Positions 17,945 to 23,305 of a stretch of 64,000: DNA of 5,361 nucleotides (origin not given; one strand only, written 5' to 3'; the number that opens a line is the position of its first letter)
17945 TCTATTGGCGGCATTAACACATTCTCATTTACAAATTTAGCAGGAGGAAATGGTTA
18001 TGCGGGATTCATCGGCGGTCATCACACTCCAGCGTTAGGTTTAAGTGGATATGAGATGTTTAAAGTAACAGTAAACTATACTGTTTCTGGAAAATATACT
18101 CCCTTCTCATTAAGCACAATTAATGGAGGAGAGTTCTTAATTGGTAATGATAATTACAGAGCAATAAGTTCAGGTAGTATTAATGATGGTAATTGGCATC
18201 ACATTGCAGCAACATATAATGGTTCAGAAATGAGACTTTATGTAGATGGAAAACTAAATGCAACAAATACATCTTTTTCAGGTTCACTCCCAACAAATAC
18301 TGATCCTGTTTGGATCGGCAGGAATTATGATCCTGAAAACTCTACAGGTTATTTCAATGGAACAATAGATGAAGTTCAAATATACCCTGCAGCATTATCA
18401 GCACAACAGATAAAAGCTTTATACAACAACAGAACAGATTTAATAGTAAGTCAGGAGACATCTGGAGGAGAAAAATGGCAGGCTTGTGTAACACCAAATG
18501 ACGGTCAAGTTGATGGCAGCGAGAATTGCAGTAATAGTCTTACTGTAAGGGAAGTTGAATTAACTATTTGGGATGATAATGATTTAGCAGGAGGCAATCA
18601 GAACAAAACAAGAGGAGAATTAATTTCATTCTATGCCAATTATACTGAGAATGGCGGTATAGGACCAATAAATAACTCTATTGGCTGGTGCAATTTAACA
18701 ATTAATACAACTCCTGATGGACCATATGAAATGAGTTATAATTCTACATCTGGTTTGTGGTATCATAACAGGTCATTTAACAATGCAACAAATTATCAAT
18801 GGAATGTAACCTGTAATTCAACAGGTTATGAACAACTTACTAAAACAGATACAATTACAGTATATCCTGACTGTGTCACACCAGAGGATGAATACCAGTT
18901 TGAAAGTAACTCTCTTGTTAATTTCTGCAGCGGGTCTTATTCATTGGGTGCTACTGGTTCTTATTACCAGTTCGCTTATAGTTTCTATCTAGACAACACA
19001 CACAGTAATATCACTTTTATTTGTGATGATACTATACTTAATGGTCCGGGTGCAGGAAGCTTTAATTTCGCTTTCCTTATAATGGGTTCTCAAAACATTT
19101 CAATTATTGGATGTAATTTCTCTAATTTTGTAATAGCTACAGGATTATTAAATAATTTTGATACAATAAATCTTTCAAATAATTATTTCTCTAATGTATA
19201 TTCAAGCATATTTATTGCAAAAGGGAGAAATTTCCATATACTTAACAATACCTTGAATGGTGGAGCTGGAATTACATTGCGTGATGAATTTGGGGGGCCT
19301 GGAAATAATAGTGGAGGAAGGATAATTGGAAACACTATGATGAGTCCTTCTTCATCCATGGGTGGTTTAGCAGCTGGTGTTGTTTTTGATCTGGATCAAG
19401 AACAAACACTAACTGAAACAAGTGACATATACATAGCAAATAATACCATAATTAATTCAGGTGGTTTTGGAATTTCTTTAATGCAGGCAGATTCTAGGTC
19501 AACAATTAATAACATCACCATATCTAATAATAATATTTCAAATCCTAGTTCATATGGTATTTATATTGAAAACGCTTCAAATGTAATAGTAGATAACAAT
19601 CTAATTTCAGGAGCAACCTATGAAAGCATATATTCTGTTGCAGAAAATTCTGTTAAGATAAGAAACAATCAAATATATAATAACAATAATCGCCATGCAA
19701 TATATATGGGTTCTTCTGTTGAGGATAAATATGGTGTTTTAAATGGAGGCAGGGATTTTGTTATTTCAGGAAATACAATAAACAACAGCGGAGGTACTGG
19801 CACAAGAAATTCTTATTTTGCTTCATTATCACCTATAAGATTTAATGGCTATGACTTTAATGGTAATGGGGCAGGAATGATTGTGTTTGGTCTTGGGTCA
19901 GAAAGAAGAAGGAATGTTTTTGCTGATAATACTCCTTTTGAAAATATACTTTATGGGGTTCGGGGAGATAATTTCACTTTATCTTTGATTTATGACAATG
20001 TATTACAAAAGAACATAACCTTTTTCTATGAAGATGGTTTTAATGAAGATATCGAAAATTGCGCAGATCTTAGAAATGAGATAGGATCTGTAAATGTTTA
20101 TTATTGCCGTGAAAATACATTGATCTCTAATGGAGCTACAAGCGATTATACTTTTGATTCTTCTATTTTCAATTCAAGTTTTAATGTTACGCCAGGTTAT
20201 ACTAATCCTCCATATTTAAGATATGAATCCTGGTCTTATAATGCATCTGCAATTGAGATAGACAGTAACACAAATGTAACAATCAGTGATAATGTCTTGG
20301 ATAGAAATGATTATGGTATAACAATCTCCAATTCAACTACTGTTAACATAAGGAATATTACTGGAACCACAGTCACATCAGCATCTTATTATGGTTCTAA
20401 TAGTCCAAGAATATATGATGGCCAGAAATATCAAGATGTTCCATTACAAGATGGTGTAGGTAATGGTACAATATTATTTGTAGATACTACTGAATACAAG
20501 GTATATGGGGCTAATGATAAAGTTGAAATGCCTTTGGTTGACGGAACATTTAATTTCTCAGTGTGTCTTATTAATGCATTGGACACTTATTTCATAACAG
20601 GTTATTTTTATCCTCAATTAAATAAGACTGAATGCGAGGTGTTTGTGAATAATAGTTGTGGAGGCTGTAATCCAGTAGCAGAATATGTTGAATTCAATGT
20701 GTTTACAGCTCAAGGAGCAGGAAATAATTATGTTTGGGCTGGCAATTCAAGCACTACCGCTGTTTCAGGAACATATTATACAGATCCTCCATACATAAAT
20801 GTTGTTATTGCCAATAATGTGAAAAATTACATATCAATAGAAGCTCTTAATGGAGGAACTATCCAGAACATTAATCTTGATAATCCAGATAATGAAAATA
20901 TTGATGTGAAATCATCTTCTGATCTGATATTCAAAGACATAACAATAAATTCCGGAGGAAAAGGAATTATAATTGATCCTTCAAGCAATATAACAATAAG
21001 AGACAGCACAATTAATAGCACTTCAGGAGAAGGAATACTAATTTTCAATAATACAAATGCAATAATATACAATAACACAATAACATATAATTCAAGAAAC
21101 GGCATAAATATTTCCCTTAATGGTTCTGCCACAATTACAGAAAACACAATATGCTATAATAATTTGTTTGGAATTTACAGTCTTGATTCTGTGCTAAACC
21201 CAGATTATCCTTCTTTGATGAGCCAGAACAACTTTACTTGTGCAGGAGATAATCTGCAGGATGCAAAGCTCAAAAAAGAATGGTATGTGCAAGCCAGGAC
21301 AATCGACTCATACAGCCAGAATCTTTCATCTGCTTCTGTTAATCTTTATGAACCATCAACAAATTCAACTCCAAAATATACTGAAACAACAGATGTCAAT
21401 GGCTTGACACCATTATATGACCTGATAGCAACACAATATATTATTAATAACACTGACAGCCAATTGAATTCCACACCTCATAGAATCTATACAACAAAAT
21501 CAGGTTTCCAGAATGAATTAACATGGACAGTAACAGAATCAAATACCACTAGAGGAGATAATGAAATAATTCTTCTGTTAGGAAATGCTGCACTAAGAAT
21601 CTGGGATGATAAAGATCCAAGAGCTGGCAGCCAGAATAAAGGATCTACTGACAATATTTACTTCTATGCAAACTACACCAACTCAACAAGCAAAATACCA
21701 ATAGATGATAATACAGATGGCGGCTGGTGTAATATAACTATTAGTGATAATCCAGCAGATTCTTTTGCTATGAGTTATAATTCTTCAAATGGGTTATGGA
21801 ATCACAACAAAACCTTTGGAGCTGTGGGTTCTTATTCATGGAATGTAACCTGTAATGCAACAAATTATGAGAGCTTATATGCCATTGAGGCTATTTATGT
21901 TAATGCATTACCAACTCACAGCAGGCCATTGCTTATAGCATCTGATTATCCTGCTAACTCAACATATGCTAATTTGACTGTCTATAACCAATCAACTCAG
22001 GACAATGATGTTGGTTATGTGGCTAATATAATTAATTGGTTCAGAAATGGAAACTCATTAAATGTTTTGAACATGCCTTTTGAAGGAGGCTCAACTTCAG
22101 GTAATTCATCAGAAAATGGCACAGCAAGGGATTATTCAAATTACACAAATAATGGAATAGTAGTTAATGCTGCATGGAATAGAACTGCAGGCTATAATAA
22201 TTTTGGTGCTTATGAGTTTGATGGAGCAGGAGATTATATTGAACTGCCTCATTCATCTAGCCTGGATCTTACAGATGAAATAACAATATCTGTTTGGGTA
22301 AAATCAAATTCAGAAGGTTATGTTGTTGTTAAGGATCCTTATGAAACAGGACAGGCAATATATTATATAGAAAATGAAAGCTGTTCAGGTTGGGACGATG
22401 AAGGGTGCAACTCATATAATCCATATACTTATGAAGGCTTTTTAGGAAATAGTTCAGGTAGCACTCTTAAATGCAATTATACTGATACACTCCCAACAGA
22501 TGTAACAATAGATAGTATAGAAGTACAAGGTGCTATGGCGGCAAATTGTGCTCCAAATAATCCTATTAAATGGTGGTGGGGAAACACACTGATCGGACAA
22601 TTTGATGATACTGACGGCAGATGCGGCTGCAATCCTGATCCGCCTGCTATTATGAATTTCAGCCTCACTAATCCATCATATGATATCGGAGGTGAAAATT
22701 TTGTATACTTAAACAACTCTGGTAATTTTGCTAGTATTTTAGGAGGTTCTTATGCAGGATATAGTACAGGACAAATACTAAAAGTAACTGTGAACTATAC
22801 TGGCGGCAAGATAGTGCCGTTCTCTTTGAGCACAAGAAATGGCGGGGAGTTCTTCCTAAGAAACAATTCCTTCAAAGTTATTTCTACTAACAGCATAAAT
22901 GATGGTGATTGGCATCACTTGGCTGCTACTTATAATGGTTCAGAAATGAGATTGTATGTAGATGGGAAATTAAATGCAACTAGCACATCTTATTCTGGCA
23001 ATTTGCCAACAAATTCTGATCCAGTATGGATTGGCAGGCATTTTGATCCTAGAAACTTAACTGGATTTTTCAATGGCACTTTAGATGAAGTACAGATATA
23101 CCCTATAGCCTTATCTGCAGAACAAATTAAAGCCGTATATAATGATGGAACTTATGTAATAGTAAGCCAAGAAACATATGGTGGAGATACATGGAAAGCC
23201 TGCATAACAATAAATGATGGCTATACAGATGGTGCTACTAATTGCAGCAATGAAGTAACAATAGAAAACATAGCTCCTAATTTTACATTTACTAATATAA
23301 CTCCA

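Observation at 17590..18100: Third nesting level: a Cys-containing ~160-170-aa insert inside two of the LamG domains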

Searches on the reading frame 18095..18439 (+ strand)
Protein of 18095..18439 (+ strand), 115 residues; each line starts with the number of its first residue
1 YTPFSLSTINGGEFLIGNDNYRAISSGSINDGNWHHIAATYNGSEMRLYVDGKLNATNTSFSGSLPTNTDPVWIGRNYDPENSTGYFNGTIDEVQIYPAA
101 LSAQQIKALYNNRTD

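Call 72: find_related_loci(query=A5, collection=metagenome_contigs, flank=3000)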
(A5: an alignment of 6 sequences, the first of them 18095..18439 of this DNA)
Query A5 (115 aa) in metagenome_contigs; peptide patterns used: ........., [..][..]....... (x = any residue, [..] = any of these).
600 stretches matched a pattern (row limit reached: there are more); 476 encode a relative of the query (tblastn E <= 1e-3); the best 80 are kept; 80 distinct loci.
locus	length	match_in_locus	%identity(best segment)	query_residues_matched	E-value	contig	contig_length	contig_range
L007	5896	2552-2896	65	3-115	8e-50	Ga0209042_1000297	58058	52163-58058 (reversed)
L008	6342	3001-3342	68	3-114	1e-49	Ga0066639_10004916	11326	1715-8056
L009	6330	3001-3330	69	3-110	7e-46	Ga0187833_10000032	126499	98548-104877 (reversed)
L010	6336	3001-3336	59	2-111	2e-41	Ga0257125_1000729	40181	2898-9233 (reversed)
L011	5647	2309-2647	59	3-115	5e-41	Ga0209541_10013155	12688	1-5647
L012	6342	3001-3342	64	3-115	9e-41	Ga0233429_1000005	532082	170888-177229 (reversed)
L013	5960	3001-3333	50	3-112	2e-27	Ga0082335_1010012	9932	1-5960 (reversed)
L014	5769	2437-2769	50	3-112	2e-27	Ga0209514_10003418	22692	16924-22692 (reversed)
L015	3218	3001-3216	65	3-72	4e-27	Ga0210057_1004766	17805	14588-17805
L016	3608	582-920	47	3-114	2e-25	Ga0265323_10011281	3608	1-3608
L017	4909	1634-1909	52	25-110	6e-23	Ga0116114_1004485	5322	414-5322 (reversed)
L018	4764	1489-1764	53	25-110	1e-22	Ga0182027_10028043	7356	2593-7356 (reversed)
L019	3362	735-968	53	29-109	5e-22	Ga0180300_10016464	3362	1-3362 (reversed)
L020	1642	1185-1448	52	26-107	8e-21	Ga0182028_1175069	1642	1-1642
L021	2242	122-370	51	29-111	2e-20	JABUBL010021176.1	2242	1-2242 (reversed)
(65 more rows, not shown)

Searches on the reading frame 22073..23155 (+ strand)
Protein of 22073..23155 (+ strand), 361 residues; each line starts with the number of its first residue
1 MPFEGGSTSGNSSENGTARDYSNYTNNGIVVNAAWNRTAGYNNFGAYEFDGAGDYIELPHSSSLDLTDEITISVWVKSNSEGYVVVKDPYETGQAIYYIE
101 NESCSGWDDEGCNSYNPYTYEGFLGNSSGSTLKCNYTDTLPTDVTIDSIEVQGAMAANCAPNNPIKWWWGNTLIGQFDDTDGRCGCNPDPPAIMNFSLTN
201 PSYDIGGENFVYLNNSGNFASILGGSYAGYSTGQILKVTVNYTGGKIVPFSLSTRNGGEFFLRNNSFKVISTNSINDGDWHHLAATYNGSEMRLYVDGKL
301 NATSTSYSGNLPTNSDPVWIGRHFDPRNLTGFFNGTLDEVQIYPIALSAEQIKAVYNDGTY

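Call 6: search_protein_families(library=pfam, proteins=[window:22190-23080:+], max_evalue=1)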
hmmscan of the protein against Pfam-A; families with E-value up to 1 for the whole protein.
window:22190-23080:+ (297 aa): 3 families
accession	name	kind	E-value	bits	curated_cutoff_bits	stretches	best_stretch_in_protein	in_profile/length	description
PF13385.13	Laminin_G_3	-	1.4e-21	77.6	27.6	2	208-296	45-133/151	Concanavalin A-like lectin/glucanases superfamily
PF02210.31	Laminin_G_2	-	1e-06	29.7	22.9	1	224-284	37-99/126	Laminin G domain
PF00054.30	Laminin_G_1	-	2.3e-05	25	24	1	227-272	41-86/131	Laminin G domain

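Call 68: search_protein_families(library=ncbifam, proteins=[window:22073-23155:+], max_evalue=0.1)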
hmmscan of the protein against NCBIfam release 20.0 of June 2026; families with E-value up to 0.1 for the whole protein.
window:22073-23155:+ (361 aa): 1 family
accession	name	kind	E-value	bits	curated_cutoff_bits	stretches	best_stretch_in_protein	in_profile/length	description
NF052521.1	TafC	equivalog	1.2e-20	74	410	2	270-358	274-362/373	TafC family fimbrial protein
